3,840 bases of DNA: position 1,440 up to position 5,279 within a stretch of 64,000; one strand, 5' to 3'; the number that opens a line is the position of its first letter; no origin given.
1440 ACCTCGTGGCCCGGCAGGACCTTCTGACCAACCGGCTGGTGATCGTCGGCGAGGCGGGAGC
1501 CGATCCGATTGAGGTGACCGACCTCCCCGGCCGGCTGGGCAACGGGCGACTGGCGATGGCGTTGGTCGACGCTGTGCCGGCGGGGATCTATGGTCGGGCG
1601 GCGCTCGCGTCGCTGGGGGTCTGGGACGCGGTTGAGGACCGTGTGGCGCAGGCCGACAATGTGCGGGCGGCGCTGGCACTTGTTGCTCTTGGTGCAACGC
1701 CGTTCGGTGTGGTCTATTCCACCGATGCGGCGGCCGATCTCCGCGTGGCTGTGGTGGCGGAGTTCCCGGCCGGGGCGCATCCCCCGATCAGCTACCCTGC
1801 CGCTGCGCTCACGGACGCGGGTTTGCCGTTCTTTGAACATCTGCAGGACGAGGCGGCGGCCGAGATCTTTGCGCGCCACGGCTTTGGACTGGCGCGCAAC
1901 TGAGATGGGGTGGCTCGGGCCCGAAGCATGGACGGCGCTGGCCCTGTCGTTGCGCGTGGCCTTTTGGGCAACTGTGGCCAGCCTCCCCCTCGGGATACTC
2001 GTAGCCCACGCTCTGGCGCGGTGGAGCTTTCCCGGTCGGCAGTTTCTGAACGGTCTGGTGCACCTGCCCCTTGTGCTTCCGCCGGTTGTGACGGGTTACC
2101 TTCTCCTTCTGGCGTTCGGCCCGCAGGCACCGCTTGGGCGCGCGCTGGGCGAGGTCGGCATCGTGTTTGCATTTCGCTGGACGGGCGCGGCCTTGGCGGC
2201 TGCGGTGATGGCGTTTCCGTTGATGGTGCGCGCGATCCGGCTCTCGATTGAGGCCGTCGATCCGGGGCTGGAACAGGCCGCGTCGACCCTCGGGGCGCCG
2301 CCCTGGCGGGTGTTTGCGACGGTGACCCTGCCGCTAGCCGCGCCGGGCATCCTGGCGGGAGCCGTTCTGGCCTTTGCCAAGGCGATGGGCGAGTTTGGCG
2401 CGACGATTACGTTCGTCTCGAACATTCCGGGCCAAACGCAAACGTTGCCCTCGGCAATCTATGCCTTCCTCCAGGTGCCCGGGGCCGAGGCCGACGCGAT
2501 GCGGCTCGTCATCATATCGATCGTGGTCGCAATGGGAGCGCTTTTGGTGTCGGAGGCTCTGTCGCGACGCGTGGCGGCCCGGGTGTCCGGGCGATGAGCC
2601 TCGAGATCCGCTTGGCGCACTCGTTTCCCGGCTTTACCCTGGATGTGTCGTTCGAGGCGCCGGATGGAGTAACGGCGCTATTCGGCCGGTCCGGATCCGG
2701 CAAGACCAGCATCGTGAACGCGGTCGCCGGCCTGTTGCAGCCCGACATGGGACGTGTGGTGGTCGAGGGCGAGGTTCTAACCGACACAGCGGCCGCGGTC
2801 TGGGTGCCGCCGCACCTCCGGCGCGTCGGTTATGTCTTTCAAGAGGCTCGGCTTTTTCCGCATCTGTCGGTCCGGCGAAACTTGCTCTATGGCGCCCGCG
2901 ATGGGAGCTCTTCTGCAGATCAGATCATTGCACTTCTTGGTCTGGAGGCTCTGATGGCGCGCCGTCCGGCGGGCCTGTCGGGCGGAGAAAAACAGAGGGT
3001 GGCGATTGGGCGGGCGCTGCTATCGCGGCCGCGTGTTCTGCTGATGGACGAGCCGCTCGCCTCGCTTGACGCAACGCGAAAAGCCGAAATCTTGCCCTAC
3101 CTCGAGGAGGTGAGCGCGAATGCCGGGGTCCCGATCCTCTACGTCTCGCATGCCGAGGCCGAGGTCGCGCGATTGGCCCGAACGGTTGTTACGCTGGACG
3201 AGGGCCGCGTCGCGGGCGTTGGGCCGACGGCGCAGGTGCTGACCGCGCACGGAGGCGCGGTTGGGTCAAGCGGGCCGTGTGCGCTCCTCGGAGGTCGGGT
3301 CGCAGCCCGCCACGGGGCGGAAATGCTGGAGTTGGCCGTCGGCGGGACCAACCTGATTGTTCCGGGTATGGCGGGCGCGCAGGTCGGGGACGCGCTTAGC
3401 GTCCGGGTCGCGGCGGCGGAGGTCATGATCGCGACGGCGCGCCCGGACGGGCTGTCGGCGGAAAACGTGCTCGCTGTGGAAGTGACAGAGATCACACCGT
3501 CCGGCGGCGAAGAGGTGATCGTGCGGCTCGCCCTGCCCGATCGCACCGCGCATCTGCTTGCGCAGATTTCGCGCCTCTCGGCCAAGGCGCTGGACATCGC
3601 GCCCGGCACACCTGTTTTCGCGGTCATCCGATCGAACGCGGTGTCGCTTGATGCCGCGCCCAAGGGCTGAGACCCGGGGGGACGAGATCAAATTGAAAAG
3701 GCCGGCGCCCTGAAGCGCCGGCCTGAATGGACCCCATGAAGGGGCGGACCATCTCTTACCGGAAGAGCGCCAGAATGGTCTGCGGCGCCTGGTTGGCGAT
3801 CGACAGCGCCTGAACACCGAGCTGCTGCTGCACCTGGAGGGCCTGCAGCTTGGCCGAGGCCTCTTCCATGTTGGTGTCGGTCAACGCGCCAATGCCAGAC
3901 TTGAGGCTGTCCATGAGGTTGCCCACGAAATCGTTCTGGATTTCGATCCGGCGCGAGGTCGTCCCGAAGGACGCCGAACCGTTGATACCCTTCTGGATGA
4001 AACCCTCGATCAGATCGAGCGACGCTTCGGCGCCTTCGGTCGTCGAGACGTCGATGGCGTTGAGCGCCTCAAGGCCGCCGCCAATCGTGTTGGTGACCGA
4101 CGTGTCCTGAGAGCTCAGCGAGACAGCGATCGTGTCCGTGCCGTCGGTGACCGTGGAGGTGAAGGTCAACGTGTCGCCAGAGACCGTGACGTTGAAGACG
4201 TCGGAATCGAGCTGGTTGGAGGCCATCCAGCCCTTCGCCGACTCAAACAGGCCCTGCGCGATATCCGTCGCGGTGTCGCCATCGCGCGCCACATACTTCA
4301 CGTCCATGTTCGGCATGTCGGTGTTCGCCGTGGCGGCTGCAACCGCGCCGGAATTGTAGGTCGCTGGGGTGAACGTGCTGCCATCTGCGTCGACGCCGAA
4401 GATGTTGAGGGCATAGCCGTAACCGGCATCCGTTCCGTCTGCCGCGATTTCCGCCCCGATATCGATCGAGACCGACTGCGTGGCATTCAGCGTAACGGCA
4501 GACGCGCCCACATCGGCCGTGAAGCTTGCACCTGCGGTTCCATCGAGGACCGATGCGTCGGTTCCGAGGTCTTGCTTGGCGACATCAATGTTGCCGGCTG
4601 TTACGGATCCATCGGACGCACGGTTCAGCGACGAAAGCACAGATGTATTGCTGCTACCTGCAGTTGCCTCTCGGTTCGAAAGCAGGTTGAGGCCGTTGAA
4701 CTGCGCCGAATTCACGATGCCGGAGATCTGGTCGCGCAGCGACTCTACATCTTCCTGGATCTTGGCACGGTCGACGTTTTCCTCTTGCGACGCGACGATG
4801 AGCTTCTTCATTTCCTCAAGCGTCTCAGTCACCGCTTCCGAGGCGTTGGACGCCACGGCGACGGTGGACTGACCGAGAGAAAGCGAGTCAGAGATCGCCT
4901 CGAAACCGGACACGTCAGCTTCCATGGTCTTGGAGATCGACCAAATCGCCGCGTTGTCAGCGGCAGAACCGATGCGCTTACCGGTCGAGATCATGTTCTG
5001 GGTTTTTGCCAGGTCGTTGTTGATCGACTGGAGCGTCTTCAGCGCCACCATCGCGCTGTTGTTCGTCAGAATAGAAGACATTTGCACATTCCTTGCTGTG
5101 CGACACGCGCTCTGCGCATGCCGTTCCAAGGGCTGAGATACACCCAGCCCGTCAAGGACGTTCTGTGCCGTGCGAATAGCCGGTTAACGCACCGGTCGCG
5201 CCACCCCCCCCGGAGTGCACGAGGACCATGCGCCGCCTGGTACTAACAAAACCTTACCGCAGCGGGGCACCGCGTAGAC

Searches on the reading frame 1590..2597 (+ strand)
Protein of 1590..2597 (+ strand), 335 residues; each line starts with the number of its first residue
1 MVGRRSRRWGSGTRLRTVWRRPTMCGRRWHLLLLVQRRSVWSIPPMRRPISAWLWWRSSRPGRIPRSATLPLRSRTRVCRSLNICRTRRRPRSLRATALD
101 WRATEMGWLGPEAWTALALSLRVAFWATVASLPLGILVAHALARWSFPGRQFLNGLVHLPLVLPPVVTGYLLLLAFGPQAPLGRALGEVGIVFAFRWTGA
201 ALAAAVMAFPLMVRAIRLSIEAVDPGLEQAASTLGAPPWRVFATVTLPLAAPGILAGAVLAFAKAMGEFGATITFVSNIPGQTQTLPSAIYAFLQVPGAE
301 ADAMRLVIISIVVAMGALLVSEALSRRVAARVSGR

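Call 42: search_protein_families(library=pfam, proteins=[window:1590-2597:+], max_evalue=0.001)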
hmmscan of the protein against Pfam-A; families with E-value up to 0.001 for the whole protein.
window:1590-2597:+ (335 aa): 1 family
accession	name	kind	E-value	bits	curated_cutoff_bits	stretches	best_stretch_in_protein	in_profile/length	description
PF00528.27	BPD_transp_1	-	1.8e-18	67.3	26.4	1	132-331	2-181/184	Binding-protein-dependent transport system inner membrane component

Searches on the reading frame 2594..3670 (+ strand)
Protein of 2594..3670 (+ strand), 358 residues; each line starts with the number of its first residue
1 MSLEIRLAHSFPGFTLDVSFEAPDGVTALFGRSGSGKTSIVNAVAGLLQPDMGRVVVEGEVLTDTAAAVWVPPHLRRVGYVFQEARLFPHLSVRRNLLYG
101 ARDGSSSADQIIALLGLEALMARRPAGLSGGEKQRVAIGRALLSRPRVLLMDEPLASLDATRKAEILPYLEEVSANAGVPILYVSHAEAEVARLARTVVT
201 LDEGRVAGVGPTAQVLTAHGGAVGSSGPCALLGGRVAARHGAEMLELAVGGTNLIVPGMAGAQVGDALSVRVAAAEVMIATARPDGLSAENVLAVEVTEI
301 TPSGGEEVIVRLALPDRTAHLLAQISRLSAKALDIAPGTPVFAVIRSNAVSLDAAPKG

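Call 42: search_protein_families(library=pfam, proteins=[window:2594-3670:+], max_evalue=0.001)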
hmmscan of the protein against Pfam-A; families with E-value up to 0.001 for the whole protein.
window:2594-3670:+ (358 aa): 6 families
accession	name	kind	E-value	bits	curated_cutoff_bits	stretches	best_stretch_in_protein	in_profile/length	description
PF00005.33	ABC_tran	-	1.8e-30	106.7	25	1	23-156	9-137/137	ABC transporter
PF03459.23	TOBE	-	5.3e-12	46.2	22.3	1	288-351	2-63/64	TOBE domain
PF02463.25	SMC_N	-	5e-06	26.5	40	0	16-45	16-45/220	RecF/RecN/SMC N terminal domain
PF13304.12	AAA_21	-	3.6e-05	24.4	27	0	26-50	1-25/304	AAA domain, putative AbiEii toxin, Type IV TA system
PF13555.12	AAA_29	-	5.7e-05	23.2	27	1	23-51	21-49/61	P-loop containing region of AAA domain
PF13476.12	AAA_23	-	0.00026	22.1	27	1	10-48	9-43/201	AAA domain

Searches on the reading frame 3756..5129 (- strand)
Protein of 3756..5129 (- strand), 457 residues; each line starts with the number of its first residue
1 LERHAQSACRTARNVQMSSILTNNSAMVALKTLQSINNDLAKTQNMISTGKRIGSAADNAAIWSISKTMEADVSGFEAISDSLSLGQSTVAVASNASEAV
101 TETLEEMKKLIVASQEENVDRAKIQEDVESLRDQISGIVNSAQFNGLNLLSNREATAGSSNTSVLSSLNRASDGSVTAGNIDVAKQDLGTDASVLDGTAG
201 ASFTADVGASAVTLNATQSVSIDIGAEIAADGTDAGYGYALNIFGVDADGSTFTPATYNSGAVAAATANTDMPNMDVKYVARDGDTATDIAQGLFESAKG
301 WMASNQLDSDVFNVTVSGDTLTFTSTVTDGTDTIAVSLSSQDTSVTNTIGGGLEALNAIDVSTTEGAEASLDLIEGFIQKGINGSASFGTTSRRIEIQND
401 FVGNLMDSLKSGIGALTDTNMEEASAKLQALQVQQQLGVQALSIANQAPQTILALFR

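Call 42: search_protein_families(library=pfam, proteins=[window:3756-5129:-], max_evalue=0.001)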
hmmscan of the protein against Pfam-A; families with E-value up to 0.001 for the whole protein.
window:3756-5129:- (457 aa): 2 families
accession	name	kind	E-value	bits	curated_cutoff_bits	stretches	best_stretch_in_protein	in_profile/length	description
PF00669.25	Flagellin_N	-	5e-30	104.8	26.6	1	20-153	1-137/139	Bacterial flagellin N-terminal helical region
PF00700.27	Flagellin_C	-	6.7e-14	52.4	23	1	372-456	2-86/86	Bacterial flagellin C-terminal helical region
